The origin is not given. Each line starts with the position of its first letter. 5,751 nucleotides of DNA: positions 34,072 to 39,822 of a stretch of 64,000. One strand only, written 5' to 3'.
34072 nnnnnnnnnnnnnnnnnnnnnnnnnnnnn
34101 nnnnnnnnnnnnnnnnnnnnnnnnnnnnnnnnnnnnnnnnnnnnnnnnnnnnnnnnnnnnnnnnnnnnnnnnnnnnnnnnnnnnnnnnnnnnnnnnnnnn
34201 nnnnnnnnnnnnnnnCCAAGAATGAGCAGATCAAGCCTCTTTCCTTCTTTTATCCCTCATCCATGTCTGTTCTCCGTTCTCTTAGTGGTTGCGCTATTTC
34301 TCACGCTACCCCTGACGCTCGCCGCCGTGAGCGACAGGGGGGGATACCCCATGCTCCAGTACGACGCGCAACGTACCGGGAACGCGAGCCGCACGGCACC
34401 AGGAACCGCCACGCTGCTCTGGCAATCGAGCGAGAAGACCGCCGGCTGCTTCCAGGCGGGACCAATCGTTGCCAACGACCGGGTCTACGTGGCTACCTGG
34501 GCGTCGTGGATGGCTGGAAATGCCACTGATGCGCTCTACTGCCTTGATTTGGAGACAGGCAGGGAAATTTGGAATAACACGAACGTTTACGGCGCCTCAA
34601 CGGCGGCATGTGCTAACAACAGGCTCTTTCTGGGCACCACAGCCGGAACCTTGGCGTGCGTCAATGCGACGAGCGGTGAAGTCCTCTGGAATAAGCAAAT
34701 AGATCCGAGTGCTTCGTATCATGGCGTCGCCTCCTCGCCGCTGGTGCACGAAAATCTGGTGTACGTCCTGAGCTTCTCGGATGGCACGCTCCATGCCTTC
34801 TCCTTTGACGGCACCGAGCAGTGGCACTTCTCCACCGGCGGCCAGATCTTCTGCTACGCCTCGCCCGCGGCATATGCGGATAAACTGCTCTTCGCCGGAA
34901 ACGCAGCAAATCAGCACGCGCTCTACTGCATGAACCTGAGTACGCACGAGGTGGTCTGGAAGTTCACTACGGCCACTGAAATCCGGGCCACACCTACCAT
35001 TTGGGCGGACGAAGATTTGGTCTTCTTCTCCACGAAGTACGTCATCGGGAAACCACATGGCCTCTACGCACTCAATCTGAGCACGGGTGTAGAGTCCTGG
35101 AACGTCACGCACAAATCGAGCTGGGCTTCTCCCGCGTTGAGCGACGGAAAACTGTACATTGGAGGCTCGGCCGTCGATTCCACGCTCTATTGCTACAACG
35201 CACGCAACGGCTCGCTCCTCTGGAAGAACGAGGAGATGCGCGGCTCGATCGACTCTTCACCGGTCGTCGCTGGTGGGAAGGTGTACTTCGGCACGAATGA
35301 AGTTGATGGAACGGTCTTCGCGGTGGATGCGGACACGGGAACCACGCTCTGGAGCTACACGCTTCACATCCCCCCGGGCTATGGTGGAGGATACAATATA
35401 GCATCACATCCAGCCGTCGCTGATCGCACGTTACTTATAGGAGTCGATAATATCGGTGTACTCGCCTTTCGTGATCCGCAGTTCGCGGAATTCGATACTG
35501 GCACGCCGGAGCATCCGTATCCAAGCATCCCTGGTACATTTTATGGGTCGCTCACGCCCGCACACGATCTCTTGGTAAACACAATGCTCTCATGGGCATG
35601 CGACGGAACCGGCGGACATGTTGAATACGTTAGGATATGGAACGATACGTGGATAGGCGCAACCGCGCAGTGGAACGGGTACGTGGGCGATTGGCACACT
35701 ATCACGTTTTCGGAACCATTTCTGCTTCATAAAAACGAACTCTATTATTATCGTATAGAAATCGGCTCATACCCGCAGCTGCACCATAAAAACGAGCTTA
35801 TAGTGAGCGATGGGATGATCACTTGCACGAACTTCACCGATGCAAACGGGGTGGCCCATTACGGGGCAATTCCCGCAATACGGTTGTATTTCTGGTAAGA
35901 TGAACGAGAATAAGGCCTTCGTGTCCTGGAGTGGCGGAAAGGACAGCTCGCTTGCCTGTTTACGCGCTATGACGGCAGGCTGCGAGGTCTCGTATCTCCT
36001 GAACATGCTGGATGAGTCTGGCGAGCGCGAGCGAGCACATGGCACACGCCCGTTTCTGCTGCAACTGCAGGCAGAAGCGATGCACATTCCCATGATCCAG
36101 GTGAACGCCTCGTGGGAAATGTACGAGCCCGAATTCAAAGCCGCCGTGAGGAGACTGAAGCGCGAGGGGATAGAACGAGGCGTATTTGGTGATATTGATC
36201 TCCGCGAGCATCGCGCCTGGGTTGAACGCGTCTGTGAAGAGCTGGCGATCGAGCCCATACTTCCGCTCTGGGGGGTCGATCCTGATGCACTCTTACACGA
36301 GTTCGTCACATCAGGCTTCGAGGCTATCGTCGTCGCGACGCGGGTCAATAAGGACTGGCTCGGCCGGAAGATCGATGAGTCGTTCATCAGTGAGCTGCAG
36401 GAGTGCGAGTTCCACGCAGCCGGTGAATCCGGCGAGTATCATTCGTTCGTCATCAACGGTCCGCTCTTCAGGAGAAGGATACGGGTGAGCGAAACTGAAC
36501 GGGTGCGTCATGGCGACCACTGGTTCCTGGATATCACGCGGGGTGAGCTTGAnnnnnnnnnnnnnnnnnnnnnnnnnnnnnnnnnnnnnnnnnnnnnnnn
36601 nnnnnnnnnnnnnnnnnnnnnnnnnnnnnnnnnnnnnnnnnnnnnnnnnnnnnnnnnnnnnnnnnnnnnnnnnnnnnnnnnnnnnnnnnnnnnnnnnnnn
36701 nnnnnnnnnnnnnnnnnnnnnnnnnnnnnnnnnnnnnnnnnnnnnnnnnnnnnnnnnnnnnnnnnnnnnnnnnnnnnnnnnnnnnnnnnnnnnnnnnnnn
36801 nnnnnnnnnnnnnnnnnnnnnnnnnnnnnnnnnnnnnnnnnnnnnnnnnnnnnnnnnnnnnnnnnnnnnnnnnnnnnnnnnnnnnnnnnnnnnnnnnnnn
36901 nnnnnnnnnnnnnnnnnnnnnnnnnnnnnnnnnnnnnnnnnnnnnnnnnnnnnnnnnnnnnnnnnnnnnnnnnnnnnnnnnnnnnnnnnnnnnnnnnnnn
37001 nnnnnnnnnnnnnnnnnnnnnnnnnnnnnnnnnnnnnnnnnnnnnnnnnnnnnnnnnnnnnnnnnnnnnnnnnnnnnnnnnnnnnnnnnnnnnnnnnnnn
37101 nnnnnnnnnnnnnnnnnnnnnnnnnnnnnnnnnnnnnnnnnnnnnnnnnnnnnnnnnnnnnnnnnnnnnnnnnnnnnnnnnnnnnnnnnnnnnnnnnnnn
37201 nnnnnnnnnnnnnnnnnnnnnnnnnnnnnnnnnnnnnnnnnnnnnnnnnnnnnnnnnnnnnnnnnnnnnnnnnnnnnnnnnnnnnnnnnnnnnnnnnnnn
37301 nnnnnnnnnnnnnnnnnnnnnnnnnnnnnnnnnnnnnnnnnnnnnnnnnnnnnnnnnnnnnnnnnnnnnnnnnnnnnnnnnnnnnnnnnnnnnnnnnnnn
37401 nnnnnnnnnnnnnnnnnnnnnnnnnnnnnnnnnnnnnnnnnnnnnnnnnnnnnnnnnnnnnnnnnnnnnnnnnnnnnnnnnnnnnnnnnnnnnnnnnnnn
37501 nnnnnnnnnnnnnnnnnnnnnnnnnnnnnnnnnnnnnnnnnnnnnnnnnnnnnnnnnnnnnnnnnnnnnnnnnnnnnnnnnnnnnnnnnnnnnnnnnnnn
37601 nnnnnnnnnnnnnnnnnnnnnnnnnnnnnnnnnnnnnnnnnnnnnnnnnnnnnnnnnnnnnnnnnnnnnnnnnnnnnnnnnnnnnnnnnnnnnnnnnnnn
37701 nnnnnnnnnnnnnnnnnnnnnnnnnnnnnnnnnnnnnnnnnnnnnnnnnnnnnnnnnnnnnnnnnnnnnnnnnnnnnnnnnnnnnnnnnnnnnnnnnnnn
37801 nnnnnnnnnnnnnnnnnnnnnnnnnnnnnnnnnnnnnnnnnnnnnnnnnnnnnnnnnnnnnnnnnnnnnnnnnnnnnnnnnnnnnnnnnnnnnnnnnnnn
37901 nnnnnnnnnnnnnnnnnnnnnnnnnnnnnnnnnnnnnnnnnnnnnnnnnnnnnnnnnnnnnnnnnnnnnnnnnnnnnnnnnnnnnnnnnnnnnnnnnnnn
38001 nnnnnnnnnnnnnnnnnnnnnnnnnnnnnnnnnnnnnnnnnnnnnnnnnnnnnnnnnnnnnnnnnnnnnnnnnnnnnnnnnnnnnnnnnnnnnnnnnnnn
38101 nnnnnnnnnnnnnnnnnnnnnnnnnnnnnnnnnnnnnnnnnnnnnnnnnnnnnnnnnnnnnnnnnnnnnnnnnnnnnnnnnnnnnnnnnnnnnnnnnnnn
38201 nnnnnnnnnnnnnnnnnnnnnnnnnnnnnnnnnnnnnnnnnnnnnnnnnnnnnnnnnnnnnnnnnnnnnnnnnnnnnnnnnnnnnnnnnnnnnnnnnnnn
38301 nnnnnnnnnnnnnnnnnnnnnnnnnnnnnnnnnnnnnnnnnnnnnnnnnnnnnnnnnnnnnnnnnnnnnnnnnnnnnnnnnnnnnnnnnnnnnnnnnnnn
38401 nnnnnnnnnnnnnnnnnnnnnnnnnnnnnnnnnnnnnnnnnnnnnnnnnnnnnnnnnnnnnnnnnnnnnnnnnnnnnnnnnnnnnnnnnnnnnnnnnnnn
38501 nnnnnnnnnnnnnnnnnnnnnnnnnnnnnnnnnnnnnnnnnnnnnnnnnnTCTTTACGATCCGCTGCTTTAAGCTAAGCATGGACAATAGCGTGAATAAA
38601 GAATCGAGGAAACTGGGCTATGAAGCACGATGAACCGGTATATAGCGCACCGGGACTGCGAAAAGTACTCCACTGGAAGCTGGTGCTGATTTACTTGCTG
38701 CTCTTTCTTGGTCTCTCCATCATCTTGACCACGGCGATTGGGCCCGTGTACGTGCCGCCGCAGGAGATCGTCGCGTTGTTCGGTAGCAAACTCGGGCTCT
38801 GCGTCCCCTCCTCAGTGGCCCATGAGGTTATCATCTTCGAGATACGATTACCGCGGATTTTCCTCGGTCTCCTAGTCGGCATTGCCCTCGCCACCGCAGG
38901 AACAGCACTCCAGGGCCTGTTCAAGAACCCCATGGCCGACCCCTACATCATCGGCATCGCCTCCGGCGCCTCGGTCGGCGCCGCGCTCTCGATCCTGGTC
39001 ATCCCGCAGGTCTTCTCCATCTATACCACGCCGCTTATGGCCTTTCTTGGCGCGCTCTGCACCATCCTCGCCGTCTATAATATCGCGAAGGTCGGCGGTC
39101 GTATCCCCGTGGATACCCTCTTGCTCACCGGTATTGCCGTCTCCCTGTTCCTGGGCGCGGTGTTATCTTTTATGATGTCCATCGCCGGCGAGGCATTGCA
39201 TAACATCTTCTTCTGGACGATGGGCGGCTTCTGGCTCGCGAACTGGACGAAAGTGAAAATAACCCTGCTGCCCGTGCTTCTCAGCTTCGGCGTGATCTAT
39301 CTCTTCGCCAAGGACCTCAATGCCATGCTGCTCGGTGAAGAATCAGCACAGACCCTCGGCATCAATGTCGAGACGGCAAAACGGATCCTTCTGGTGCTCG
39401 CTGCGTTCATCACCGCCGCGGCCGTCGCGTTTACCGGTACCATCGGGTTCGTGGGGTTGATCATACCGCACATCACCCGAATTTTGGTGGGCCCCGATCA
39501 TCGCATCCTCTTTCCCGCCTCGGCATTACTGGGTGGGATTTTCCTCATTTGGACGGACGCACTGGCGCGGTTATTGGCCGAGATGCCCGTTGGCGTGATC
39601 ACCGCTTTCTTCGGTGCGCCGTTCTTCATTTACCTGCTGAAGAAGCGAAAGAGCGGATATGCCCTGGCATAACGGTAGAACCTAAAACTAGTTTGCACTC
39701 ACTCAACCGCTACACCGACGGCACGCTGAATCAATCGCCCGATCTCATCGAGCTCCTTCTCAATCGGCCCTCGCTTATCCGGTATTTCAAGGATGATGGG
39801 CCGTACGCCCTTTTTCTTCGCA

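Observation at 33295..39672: Candidate archaeal surface corrinoid/metal-chelate capture and uptake module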

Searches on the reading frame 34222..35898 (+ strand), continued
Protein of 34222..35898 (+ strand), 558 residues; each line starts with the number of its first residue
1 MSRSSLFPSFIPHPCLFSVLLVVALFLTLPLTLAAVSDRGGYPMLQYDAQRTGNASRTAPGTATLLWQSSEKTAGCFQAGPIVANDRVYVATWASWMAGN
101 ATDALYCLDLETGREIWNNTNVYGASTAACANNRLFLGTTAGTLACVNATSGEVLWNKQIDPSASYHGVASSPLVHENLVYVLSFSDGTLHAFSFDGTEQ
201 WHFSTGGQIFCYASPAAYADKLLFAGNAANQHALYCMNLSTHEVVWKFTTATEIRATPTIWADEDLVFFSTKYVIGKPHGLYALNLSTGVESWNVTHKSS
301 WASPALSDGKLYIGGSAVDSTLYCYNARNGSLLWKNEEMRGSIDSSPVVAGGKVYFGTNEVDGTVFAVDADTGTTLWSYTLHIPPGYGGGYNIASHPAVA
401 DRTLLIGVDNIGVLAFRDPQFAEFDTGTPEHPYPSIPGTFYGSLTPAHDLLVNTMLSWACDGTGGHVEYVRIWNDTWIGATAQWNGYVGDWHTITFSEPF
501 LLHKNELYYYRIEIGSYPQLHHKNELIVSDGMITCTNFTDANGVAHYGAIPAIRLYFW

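Call 74: search_protein_families(library=ncbifam, proteins=[L087:10591-11373:+, L087:12403-13659:+], max_evalue=0.0001)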
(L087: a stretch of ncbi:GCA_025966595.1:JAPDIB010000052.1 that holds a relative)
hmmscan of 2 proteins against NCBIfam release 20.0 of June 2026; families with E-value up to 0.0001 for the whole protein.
L087:10591-11373:+ (260 aa): 35 families (the best 25 are shown)
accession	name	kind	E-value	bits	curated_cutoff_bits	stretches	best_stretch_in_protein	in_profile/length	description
TIGR04317.1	W_rSAM_matur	equivalog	7e-20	71.4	380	1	24-156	13-142/349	tungsten cofactor oxidoreductase radical SAM maturase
TIGR02666.1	moaA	equivalog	6.4e-19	68.1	284.05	1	25-203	20-198/336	GTP 3',8-cyclase MoaA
TIGR02668.1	moaA_archaeal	equivalog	2.2e-18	66.3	325.25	1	23-216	18-205/303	GTP 3',8-cyclase MoaA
NF001199.0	PRK00164.2-1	equivalog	1.4e-17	63.8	231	1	23-195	20-186/308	GTP 3',8-cyclase MoaA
TIGR02495.1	NrdG2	equivalog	1.2e-12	47.6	131.15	1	12-185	13-182/193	anaerobic ribonucleoside-triphosphate reductase activating protein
NF050035.1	rSAM_WgK_link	exception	9.6e-12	44.6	650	1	24-151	18-144/367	radical SAM/SPASM peptide maturase WgkB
TIGR04055.1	rSAM_NirJ2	equivalog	1.1e-11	44.8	500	1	24-171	9-151/326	putative heme d1 biosynthesis radical SAM protein NirJ2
TIGR04545.1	rSAM_ahbD_hemeb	equivalog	1.4e-11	44.5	500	1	23-166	8-147/339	heme b synthase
TIGR04041.1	activase_YjjW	hypoth_equivalog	5.3e-11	42.5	250.2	1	51-195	93-236/276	YjjW family glycine radical enzyme activase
NF045646.2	rSAM_Se_TrsS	equivalog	5.6e-11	41.6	490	1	24-173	95-242/441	radical SAM (seleno)protein TrsS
NF045702.1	rSAM_GDGT_ether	equivalog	1.1e-10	40.7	450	1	25-152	96-225/486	tetraether lipid synthase Tes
TIGR04054.1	rSAM_NirJ1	equivalog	1.2e-10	40.6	650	1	18-155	39-174/387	putative heme d1 biosynthesis radical SAM protein NirJ1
NF038283.1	viperin_w_prok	equivalog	1e-09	38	180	1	23-165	10-161/281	viperin family antiviral radical SAM protein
TIGR02493.1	PFLA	equivalog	3.7e-09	36.3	231.75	1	14-188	15-188/235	pyruvate formate-lyase-activating protein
TIGR03962.1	mycofact_rSAM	equivalog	1e-08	34.8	265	1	24-161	21-155/339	mycofactocin radical SAM maturase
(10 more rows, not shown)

L087:12403-13659:+ (418 aa): 189 families (the best 25 are shown)
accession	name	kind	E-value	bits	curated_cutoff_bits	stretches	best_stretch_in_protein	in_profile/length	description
NF007082.0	PRK09536.1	equivalog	2e-108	363.1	537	1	1-350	2-348/402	corrinoid ABC transporter ATPase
NF010068.0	PRK13548.1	equivalog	1.4e-74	250.5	261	1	3-254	6-258/261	heme ABC transporter ATP-binding protein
TIGR03873.1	F420-0_ABC_ATP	hypoth_equivalog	2.3e-73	246.6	372.4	1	3-250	2-248/256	putative F420-0 ABC transporter ATP-binding protein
NF008409.0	PRK11231.1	equivalog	4.4e-65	219.6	375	1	1-249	1-248/255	Fe(3+) dicitrate ABC transporter ATP-binding protein FecE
NF052485.1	sider_ATP_EitC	equivalog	9.3e-53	179.2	485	1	10-238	10-234/251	siderophore ABC transporter ATP-binding protein EitC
NF007606.0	PRK10253.1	equivalog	4.2e-51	173.9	497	1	10-256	15-261/266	iron-enterobactin ABC transporter ATP-binding protein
NF007863.0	PRK10575.1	equivalog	6.7e-50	169.8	433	1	16-245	25-254/265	Fe3+-hydroxamate ABC transporter ATP-binding protein FhuC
NF053840.1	MnTportMntADein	equivalog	2.3e-49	168.1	400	1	3-246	2-239/240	manganese ABC transporter ATP-binding protein MntA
TIGR02315.1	ABC_phnC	equivalog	4.5e-48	163.8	266.1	1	3-233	2-239/243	phosphonate ABC transporter ATP-binding protein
NF010067.0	PRK13547.1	equivalog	7.9e-45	153.2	374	1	13-241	12-257/272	heme ABC transporter ATP-binding protein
TIGR03771.1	anch_rpt_ABC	equivalog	1.2e-43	149.4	268.8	1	24-238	2-211/223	anchored repeat-type ABC transporter ATP-binding subunit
NF043075.1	MMSYN1_0197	equivalog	2.6e-39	135.1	550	1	3-243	3-235/341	spermidine/putrescine ABC transporter ATP-binding protein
TIGR01188.1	drrA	subfamily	4.9e-39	134.4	312.45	1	11-242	2-221/302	daunorubicin resistance ABC transporter, ATP-binding protein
TIGR00968.1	3a0106s01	subfamily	3.8e-38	131.4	342.75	1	4-229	2-221/237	sulfate ABC transporter ATP-binding protein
TIGR01186.1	proV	subfamily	1.4e-37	129.7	326.6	1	13-240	4-229/363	betaine/proline/choline family ABC transporter ATP-binding protein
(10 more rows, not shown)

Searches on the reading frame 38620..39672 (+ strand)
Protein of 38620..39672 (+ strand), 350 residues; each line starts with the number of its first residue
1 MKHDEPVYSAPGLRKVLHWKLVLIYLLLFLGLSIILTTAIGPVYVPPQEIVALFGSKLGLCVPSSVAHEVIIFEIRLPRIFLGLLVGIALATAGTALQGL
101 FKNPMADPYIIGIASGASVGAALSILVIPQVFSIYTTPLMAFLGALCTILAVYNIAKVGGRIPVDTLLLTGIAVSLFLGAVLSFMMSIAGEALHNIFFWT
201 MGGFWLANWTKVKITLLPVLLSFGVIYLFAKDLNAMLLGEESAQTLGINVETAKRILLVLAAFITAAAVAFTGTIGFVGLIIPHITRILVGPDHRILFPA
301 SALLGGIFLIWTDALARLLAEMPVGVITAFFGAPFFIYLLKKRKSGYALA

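Call 3: search_protein_families(library=pfam, proteins=[window:38620-39672:+], max_evalue=0.01)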
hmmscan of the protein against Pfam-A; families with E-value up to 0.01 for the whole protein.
window:38620-39672:+ (350 aa): 2 families
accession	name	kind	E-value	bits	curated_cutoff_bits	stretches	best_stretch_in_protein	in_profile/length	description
PF01032.23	FecCD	-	5.8e-92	308.5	26.5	1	31-342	3-311/311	FecCD transport family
PF00950.22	ABC-3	-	0.00039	20.4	20.1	1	140-335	55-251/258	ABC 3 transport family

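Call 4: search_protein_families(library=ncbifam, proteins=[window:38620-39672:+], max_evalue=0.01)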
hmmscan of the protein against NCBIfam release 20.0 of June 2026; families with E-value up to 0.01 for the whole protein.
window:38620-39672:+ (350 aa): 17 families
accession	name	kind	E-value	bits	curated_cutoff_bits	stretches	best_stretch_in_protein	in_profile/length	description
NF007081.0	PRK09535.1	equivalog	2.7e-107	359.2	461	1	66-344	85-362/366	vitamin B12 ABC transporter permease BtuC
TIGR03869.1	F420-0_ABCperm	hypoth_equivalog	7e-67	226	437.35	1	33-346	5-324/325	putative F420-0 ABC transporter permease subunit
NF003001.0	PRK03784.1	equivalog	6.3e-64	216.2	334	1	19-344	15-329/332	vitamin B12 ABC transporter permease BtuC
NF007871.0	PRK10577.2-2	equivalog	6.8e-62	209.9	899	1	17-343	355-676/679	Fe(3+)-hydroxamate ABC transporter permease FhuB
NF007299.0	PRK09777.1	equivalog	1.1e-61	208.9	406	1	22-342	5-316/318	Fe(3+) dicitrate ABC transporter permease subunit FecD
NF007866.0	PRK10577.1-2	equivalog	2.4e-54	184.8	554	1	63-345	48-333/666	Fe(3+)-hydroxamate ABC transporter permease FhuB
NF008407.0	PRK11228.1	equivalog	3.1e-54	184.1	396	1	15-343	5-329/330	iron-dicitrate ABC transporter permease FecC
NF007867.0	PRK10577.1-3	subfamily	1.2e-51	175.9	849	1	71-344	431-706/710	Fe(3+)-hydroxamate ABC transporter permease FhuB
NF007760.0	PRK10441.1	equivalog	1.5e-51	175.5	428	1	22-346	12-332/335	Fe(3+)-siderophore ABC transporter permease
NF007873.0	PRK10577.2-4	equivalog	3.1e-48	165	1012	1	64-341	363-641/646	Fe(3+)-hydroxamate ABC transporter permease FhuB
NF007872.0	PRK10577.2-3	equivalog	4.4e-47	160.8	727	1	67-344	53-332/676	Fe(3+)-hydroxamate ABC transporter permease FhuB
NF007870.0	PRK10577.2-1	equivalog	8.7e-42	143.6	1355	1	70-343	398-673/678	Fe(3+)-hydroxamate ABC transporter permease FhuB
NF007868.0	PRK10577.1-5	equivalog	5.5e-38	130.9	943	1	72-343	392-664/666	Fe(3+)-hydroxamate ABC transporter permease FhuB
NF007865.0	PRK10577.1-1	equivalog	4.6e-36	124.5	1107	1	73-343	387-658/660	Fe(3+)-hydroxamate ABC transporter permease FhuB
NF007759.0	PRK10440.1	equivalog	2e-35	122.6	422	1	38-342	27-325/330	iron-enterobactin ABC transporter permease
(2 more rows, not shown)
